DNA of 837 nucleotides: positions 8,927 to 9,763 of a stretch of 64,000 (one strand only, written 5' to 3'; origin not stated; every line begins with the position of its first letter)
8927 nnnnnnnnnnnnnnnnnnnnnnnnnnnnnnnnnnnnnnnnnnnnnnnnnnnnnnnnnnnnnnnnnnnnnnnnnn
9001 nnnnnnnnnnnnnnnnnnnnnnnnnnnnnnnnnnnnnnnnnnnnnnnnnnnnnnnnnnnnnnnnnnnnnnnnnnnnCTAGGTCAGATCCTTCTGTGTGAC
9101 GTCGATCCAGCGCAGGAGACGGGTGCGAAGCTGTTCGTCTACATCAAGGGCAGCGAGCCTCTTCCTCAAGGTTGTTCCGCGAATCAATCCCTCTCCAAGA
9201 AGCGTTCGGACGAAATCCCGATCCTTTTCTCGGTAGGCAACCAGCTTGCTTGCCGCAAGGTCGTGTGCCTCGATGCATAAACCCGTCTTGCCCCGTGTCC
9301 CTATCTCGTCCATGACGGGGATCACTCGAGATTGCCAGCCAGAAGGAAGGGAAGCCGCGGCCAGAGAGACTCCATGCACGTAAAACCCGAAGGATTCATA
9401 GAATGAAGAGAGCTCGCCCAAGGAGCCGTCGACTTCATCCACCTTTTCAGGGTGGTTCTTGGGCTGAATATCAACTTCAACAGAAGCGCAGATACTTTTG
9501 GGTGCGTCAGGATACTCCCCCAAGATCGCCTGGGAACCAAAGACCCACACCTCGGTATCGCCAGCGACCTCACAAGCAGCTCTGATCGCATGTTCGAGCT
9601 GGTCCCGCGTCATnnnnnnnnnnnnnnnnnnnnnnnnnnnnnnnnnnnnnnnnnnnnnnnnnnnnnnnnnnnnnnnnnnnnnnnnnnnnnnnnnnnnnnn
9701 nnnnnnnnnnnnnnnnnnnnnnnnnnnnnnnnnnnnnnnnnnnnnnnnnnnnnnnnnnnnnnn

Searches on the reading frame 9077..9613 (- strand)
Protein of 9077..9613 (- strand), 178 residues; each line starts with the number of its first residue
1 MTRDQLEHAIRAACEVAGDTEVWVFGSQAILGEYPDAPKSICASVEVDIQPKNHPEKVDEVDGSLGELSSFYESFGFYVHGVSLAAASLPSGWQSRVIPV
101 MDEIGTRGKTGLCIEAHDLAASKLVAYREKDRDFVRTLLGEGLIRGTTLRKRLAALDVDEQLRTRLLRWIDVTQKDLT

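Call 4: search_protein_families(library=pfam, proteins=[window:9077-9613:-], max_evalue=1)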
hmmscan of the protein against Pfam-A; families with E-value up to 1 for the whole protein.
window:9077-9613:- (178 aa): 1 family
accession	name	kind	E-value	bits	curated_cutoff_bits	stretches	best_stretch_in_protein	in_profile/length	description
PF19502.5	DUF6036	-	5.1e-06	26.8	23.6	1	20-138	20-118/164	Nucleotidyltransferase of unknown function (DUF6036)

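Call 5: search_protein_families(library=padloc, proteins=[window:9077-9613:-], max_evalue=1)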
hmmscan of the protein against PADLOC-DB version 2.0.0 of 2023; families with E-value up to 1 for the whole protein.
window:9077-9613:- (178 aa): 0 families

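Call 6: search_protein_families(library=ncbifam, proteins=[window:9077-9613:-], max_evalue=1)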
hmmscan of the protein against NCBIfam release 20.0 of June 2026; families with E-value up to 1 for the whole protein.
window:9077-9613:- (178 aa): 0 families

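Call 7: search_solved_structures(query=window:9077-9613:-, max_evalue=10, show_alignments=2)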
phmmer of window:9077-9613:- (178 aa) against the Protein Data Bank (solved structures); distinct sequences matched with E-value up to 10: 0.

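Call 9: find_homologous_proteins(query=window:9077-9613:-)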
Query window:9077-9613:- (178 aa): 2726 proteins with E <= 0.001 among 2892 candidates; the best 120 are listed.
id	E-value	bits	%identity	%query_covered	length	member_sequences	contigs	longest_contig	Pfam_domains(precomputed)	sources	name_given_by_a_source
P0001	9.9e-106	369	94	99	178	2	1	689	PF19502.6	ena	-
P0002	9.4e-96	337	83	99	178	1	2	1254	PF19502.6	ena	-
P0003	3.4e-94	332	82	99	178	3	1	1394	PF19502.6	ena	-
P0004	1.7e-93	329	81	100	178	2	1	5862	PF19502.6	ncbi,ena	-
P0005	2.0e-89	316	79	99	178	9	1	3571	PF19502.6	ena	-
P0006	7.0e-88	311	79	99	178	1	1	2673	PF19502.6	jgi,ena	-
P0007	3.8e-87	309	77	99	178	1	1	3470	PF19502.6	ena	-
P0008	7.9e-87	308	77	100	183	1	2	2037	PF19502.6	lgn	-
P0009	1.0e-82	294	74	99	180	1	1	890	PF19502.6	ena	-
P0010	4.2e-82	292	73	99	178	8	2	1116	PF19502.6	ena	-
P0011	1.2e-78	281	68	100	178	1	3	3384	PF19502.6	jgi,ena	-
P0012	6.2e-76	272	68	99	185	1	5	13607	PF19502.6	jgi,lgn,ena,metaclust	metaclust:\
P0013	3.0e-75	270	68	99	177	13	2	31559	-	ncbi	-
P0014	5.0e-75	269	67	99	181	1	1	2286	PF19502.6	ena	-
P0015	7.0e-75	269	68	99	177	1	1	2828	-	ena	-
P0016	7.1e-75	269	67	99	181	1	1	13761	PF19502.6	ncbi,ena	-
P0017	1.4e-74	268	67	99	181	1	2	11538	PF19502.6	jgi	-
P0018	1.7e-74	268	65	99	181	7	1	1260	PF19502.6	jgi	jgi:hypothetical protein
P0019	2.5e-74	267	66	99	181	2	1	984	PF19502.6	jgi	jgi:hypothetical protein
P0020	3.2e-74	267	65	99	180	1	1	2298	PF19502.6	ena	-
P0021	3.6e-74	267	66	99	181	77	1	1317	PF19502.6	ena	-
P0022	4.0e-74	266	63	99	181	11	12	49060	PF19502.6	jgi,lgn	-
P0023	4.1e-74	266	67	99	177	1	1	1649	PF19502.6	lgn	-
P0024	5.0e-74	266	67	99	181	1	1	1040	PF19502.6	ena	-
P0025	5.1e-74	266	66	99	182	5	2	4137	PF19502.6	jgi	-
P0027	6.9e-74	266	66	99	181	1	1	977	PF19502.6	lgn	-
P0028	8.0e-74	265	66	99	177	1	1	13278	PF19502.6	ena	-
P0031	8.8e-74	265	66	99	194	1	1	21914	PF19502.6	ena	-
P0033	1.0e-73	265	64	99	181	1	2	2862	PF19502.6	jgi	jgi:hypothetical protein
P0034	1.1e-73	265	65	99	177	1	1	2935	PF19502.6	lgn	-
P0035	1.3e-73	265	64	99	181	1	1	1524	PF19502.6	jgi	jgi:hypothetical protein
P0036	1.6e-73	264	65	99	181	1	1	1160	PF19502.6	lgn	-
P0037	1.7e-73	264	64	99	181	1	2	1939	PF19502.6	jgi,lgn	-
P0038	1.7e-73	264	66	99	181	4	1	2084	PF19502.6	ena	-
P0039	1.7e-73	264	66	99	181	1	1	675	PF19502.6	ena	-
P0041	2.3e-73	264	65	99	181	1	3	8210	PF19502.6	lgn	-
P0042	2.3e-73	264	65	99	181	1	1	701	PF19502.6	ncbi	-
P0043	2.4e-73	264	66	99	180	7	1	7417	PF19502.6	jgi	jgi:hypothetical protein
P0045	2.5e-73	264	63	99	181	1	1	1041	PF19502.6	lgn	-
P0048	4.3e-73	263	66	99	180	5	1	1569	PF19502.6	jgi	-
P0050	4.5e-73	263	64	99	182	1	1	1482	PF19502.6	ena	-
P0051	4.9e-73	263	65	100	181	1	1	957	PF19502.6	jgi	jgi:hypothetical protein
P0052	5.4e-73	263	64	99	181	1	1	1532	PF19502.6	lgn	-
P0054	5.9e-73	263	64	99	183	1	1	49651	PF19502.6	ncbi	ncbi:MAG: DUF6036 family nucleotidyltransferase [Pseudomonadota bacterium]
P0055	6.5e-73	262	65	99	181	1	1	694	PF19502.6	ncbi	-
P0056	6.6e-73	262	66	99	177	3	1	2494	PF19502.6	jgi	-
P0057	7.8e-73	262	66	99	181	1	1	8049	PF19502.6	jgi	-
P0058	8.0e-73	262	65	99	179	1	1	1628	PF19502.6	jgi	jgi:hypothetical protein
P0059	8.7e-73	262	66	99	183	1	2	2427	PF19502.6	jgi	jgi:hypothetical protein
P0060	1.0e-72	262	66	99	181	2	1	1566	PF19502.6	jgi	jgi:hypothetical protein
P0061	1.0e-72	262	66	99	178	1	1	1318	PF19502.6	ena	-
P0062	1.2e-72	262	64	99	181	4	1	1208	PF19502.6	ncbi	-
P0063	1.2e-72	262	62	100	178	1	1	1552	PF19502.6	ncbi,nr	ncbi:MAG: DUF6036 family nucleotidyltransferase [Candidatus Auribacterota bacterium]|nr:DUF6036 fami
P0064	1.2e-72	262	68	99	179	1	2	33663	PF19502.6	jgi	-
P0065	1.3e-72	261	62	99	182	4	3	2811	PF19502.6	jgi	jgi:hypothetical protein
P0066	1.7e-72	261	66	99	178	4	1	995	PF19502.6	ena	-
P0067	1.7e-72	261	62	99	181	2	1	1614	PF19502.6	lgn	-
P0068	1.9e-72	261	67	99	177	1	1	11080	PF19502.6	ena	-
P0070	2.1e-72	261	65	99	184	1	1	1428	PF19502.6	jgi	jgi:hypothetical protein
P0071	2.1e-72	261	62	99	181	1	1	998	PF19502.6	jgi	jgi:hypothetical protein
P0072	2.2e-72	261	64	99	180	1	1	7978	PF19502.6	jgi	jgi:hypothetical protein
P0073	2.2e-72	261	67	99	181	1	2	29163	PF19502.6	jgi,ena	jgi:hypothetical protein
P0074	2.3e-72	261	65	99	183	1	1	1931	PF19502.6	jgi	jgi:hypothetical protein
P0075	2.3e-72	261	67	99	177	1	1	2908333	PF19502.6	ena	-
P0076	2.4e-72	261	65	99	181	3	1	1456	PF19502.6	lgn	-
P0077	2.5e-72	261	66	99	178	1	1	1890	PF19502.6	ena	-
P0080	2.6e-72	261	65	99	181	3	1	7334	PF19502.6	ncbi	-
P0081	2.8e-72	260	66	99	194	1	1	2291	PF19502.6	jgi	jgi:hypothetical protein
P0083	3.1e-72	260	64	99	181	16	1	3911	PF19502.6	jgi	-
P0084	3.3e-72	260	65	99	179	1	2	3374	PF19502.6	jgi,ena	jgi:hypothetical protein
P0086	3.7e-72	260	63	99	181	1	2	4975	PF19502.6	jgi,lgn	jgi:hypothetical protein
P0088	4.1e-72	260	67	99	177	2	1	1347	PF19502.6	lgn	-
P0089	4.2e-72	260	64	99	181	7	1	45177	PF19502.6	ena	-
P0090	4.2e-72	260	64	99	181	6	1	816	PF19502.6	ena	-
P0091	4.3e-72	260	65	99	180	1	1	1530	PF19502.6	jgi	jgi:hypothetical protein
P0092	4.8e-72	260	63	99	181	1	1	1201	PF19502.6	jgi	jgi:hypothetical protein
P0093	4.9e-72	260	64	99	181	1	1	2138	PF19502.6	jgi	jgi:hypothetical protein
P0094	5.1e-72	260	65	100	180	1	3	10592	PF19502.6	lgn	-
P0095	5.6e-72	259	64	99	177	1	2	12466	PF19502.6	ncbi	ncbi:MAG: hypothetical protein P8075_14795 [Deltaproteobacteria bacterium]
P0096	5.8e-72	259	63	99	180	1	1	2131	PF19502.6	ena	-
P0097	6.0e-72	259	64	99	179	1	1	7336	PF19502.6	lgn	-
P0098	7.0e-72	259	64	99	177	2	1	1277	PF19502.6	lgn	-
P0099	7.1e-72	259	66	99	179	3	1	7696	PF19502.6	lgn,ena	-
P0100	7.6e-72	259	64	99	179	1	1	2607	PF19502.6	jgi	jgi:hypothetical protein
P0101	7.7e-72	259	65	99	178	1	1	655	PF19502.6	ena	-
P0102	7.9e-72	259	63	99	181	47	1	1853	PF19502.6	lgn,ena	-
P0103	8.9e-72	259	64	99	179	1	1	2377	PF19502.6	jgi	jgi:hypothetical protein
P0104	9.2e-72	259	63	99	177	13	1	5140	PF19502.6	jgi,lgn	-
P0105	9.9e-72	259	64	99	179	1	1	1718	PF19502.6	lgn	-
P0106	1.0e-71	259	64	99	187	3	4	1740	PF19502.6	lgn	-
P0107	1.0e-71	259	66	99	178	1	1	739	PF19502.6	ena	-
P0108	1.1e-71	258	63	99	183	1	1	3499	PF19502.6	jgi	jgi:hypothetical protein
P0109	1.2e-71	258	65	99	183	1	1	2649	PF19502.6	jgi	jgi:hypothetical protein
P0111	1.3e-71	258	65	99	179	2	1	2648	PF19502.6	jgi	jgi:hypothetical protein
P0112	1.3e-71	258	67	99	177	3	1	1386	PF19502.6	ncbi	-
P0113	1.4e-71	258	64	99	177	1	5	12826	PF19502.6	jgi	jgi:hypothetical protein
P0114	1.4e-71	258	66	99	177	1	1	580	PF19502.6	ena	-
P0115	1.4e-71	258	65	99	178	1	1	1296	PF19502.6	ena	-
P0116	1.5e-71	258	64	99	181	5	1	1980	PF19502.6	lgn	-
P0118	2.0e-71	258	63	99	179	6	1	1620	PF19502.6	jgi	jgi:hypothetical protein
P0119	2.0e-71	258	63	99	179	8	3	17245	PF19502.6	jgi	jgi:hypothetical protein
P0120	2.1e-71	258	64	99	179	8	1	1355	PF19502.6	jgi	-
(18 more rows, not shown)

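Call 10: find_encoding_contigs(protein=P0075, flank=5000, max_places=3)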
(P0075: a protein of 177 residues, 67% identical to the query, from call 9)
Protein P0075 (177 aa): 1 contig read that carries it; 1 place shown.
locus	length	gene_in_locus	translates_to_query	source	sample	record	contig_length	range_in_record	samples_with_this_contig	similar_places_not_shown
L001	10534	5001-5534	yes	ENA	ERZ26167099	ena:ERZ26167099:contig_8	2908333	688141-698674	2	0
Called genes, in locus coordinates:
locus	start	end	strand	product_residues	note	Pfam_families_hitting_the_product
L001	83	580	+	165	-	-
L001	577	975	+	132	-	-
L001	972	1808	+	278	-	-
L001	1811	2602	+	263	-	-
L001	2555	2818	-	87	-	-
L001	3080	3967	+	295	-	PF19313:DUF5916 (weak)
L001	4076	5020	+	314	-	-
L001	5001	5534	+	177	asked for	PF19502:DUF6036 (weak)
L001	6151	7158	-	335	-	PF00665:rve, PF13683:rve_3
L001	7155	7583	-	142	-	PF01527:HTH_Tnp_1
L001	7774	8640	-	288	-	PF00665:rve, PF13683:rve_3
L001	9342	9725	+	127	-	-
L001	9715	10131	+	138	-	PF01850:PIN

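Call 11: find_encoding_contigs(protein=P0054, flank=5000, max_places=3)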
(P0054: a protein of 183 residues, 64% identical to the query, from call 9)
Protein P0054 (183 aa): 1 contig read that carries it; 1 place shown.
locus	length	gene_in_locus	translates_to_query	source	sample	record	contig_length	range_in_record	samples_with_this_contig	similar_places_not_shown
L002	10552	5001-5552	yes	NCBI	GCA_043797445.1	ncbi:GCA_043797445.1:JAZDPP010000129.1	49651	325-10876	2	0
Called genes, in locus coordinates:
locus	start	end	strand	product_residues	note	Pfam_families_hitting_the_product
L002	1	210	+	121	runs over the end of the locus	PF05635:23S_rRNA_IVP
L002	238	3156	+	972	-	PF04313:HSDR_N, PF00270:DEAD (weak), PF04851:ResIII, PF18766:SWI2_SNF2, PF22679:T1R_D3-like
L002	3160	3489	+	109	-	PF01863:YgjP-like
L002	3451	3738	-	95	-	PF04015:DUF362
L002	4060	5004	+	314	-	PF01978:TrmB (faint), PF12802:MarR_2 (weak), PF24033:DUF7342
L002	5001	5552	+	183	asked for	PF19502:DUF6036 (weak)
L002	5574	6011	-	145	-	PF01850:PIN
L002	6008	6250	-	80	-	PF22513:FitA-like_RHH, PF03869:Arc (weak)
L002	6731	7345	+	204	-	PF01966:HD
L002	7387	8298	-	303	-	PF00126:HTH_1, PF03466:LysR_substrate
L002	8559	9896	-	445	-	PF07044:DUF1329, PF17131:TP_0789-like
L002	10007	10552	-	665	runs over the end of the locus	PF06980:DUF1302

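Call 12: find_encoding_contigs(protein=P0022, flank=5000, max_places=6)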
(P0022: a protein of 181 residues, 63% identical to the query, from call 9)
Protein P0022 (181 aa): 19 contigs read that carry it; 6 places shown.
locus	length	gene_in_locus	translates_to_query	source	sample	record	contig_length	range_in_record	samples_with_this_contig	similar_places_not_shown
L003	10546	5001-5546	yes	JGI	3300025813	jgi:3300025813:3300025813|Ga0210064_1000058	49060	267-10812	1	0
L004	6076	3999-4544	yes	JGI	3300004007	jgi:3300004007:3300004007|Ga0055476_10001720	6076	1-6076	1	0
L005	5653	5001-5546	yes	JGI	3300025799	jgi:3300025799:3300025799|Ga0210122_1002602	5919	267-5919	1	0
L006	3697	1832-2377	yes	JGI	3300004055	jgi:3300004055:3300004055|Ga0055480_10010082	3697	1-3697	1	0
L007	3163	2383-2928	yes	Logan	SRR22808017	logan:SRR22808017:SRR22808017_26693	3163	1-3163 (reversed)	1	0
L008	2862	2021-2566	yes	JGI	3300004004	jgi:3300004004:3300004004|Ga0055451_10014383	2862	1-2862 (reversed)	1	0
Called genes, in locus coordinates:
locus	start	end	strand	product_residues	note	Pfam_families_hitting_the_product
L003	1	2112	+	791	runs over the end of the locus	?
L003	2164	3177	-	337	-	PF08279:HTH_11, PF13280:WYL, PF25583:WCX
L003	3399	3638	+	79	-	-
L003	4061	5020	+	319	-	PF24033:DUF7342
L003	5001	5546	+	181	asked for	PF19502:DUF6036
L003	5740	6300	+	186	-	-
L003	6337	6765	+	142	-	-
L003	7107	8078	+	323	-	PF03069:FmdA_AmdA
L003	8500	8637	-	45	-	-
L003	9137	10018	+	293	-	PF01418:HTH_6, PF01380:SIS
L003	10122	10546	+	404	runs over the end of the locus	PF13433:Peripla_BP_5, PF13458:Peripla_BP_6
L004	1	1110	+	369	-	?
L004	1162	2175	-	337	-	PF08279:HTH_11, PF13280:WYL, PF25583:WCX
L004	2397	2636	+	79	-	-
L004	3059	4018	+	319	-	PF24033:DUF7342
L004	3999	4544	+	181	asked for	PF19502:DUF6036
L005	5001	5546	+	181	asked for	PF19502:DUF6036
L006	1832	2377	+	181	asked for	PF19502:DUF6036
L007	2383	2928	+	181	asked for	PF19502:DUF6036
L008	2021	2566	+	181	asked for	PF19502:DUF6036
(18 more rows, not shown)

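Call 23: find_related_loci(query=A2, collection=genome_contigs, flank=8000)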
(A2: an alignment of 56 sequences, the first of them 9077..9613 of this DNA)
Query A2 (178 aa) in genome_contigs; peptide patterns used: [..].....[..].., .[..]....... (x = any residue, [..] = any of these).
504 stretches matched a pattern; 448 encode a relative of the query (tblastn E <= 1e-3); the best 80 are kept; 80 distinct loci.
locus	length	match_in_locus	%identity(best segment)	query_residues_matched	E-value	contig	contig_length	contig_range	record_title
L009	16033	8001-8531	78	1-177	1e-94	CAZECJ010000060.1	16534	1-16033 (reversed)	MAG TPA_asm: uncultured Verrucomicrobiota bacterium isolate SRP192927_co1_293 genome assembly, contig: NODE_7407_length_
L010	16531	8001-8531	66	1-177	2e-81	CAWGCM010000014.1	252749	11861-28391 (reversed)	MAG: uncultured delta proteobacterium isolate MFD03804.bin.2.142 genome assembly, contig: contig_29582, whole genome sho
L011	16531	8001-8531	66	1-177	1e-80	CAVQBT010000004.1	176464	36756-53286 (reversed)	MAG: uncultured delta proteobacterium isolate MFD02923.bin.2.3 genome assembly, contig: contig_14650, whole genome shotg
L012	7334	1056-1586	65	1-177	5e-80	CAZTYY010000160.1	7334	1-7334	MAG TPA_asm: uncultured Desulfobacterales bacterium isolate binchicken_co86_189 genome assembly, contig: NODE_4780_lengt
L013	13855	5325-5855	64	1-177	2e-79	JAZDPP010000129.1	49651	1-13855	MAG: Pseudomonadota bacterium isolate MEGAHIT-group-0.852 k141_15331887, whole genome shotgun sequence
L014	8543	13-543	65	1-177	2e-79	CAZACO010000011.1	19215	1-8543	MAG TPA_asm: uncultured Desulfobacteraceae bacterium isolate binchicken_co129_686 genome assembly, contig: NODE_8276_len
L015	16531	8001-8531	64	1-177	1e-78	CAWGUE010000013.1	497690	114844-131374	MAG: uncultured delta proteobacterium isolate MFD09779.bin.1.212 genome assembly, contig: contig_2537, whole genome shot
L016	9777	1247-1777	64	1-177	2e-78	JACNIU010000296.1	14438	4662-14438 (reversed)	MAG: Desulfobacterales bacterium isolate NIOZ-UU19 NIOZ-UU_NODE_5232_length_14438_cov_16.5349, whole genome shotgun sequ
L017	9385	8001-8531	64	1-177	2e-78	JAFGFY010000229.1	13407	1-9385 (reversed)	MAG: Deltaproteobacteria bacterium isolate Zod_Metabat.1351 k87_7845536, whole genome shotgun sequence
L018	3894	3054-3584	65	1-177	5e-78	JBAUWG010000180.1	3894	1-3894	MAG: Desulfobacterales bacterium isolate MFD09702_ilm_asm_bin26 k127_35450, whole genome shotgun sequence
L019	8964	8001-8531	61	1-177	3e-78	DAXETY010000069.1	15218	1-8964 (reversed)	MAG TPA_asm: Desulfobacterales bacterium isolate cl_S6C574 S6Ck119_2409, whole genome shotgun sequence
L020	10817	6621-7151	62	1-177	1e-77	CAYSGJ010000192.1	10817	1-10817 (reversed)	MAG TPA_asm: uncultured Desulfobacterales bacterium isolate SRP067234_co1_278 genome assembly, contig: k99_121975, whole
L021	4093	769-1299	61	1-177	1e-77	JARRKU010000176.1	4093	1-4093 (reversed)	MAG: Desulfobacteraceae bacterium isolate Spart_054_MAG scaffold_3102, whole genome shotgun sequence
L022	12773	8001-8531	62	1-177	2e-77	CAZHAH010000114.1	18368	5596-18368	MAG TPA_asm: uncultured Desulfobacteraceae bacterium isolate SRP167671_co2_229 genome assembly, contig: NODE_4011_length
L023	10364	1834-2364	64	1-177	1e-77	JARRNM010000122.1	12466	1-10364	MAG: Deltaproteobacteria bacterium isolate Spart_124_MAG scaffold_4684, whole genome shotgun sequence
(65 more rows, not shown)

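Call 26: predict_structure(alignment_id=A2)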
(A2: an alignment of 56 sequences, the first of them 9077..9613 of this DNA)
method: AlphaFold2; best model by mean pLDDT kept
length: 178 residues; sequences in the alignment: 56
mean_pLDDT: 96.3   pTM: 0.90
mean pLDDT of the five models: 96.3, 96.0, 95.7, 90.1, 89.7
residues with pLDDT >= 90: 169; 70-90: 9; 50-70: 0; < 50: 0
segments of 3 or more residues with pLDDT < 50: none
pLDDT, mean of each block of 10 residues (from residue 1): 97 99 97 94 93 98 98 98 95 97 97 98 93 96 97 95 96 94
secondary structure, 60 per line:
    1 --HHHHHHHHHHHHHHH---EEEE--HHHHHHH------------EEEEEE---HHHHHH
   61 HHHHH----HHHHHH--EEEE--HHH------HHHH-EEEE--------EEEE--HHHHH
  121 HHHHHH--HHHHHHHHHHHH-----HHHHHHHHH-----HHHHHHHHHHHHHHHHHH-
elements in order: H3-17 E21-24 H27-33 E46-51 H55-65 H70-75 E78-81 H93-96 E98-101 E110-113 H116-126 H129-140 H146-154 H160-177

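Call 31: fold_search(model_id=the predicted structure, library=pdb)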
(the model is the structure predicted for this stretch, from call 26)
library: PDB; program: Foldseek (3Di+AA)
matches with E <= 10: 98; with E <= 0.001: 0
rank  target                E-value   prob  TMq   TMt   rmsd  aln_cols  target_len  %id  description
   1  6j7o                  3.5e-01  0.41  0.44  0.30   9.1       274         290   12  Crystal structure of toxin TglT (unusual type guanylyltransferase-like toxin, Rv1045) mutant E146Q from Mycobacterium tu (released 2020-05-13)
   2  6j7r                  3.9e-01  0.38  0.45  0.31  11.0       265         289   13  Crystal structure of toxin TglT (unusual type guanylyltransferase-like toxin, Rv1045) mutant S78A co-expressed with TakA (released 2020-05-13)
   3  8xhr_A                4.9e-01  0.28  0.43  0.30  11.1       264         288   11  Crystal structure of Mycobacterium tuberculosis MenT3 bound with CTP (released 2024-02-28)
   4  6j7s                  8.4e-01  0.25  0.42  0.29   7.4       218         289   13  Crystal structure of toxin TglT (unusual type guanylyltransferase-like toxin, Rv1045) wild type protein from Mycobacteri (released 2020-05-13)
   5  4k6m_A                8.9e-01  0.07  0.13  0.04  13.7       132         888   14  Crystal Structure of the full-length Japanese encephalitis virus NS5 (released 2013-08-28)
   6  5wu6_D                9.4e-01  0.04  0.20  0.13  13.5       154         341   14  Crystal structure of apo human Tut1, form IV (released 2017-05-31)
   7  6j7q                  1.0e+00  0.30  0.48  0.32   8.5       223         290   13  Crystal structure of toxin TglT (unusual type guanylyltransferase-like toxin, Rv1045) mutant S78A from Mycobacterium tub (released 2020-05-13)
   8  8p83_A                1.0e+00  0.02  0.13  0.03  19.6       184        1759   14  Cryo-EM structure of full-length human UBR5 (homotetramer) (released 2023-06-14)
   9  3qb5_A                1.4e+00  0.02  0.17  0.15  14.8       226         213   12  Human C3PO complex in the presence of MnSO4 (released 2011-05-11)
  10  5hmw                  1.5e+00  0.05  0.14  0.05  14.1       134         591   11  Dengue serotype 3 RNA-dependent RNA polymerase bound to compound 5 (released 2016-03-30)
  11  7c46                  1.6e+00  0.15  0.44  0.30   9.8       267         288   10  Crystal Structure of Rv1045 toxin point variant K189A (released 2021-05-26)
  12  5jbr_B                1.8e+00  0.02  0.12  0.15  13.9       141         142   19  Crystal structure of uncharacterized protein Bcav_2135 from Beutenbergia cavernae (released 2016-04-20)
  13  2j7w                  2.0e+00  0.04  0.14  0.05  13.9       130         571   12  Dengue virus NS5 RNA dependent RNA polymerase domain complexed with 3' dGTP (released 2007-03-13)
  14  5hmx                  2.3e+00  0.04  0.14  0.05  14.0       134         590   11  Dengue serotype 3 RNA-dependent RNA polymerase bound to compound 10 (released 2016-03-30)
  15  9a5g_A                2.3e+00  0.03  0.11  0.10  18.9        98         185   20  Integrative model of RRF-YTWF by crosslinking MS and deep learning (released 2024-09-18)
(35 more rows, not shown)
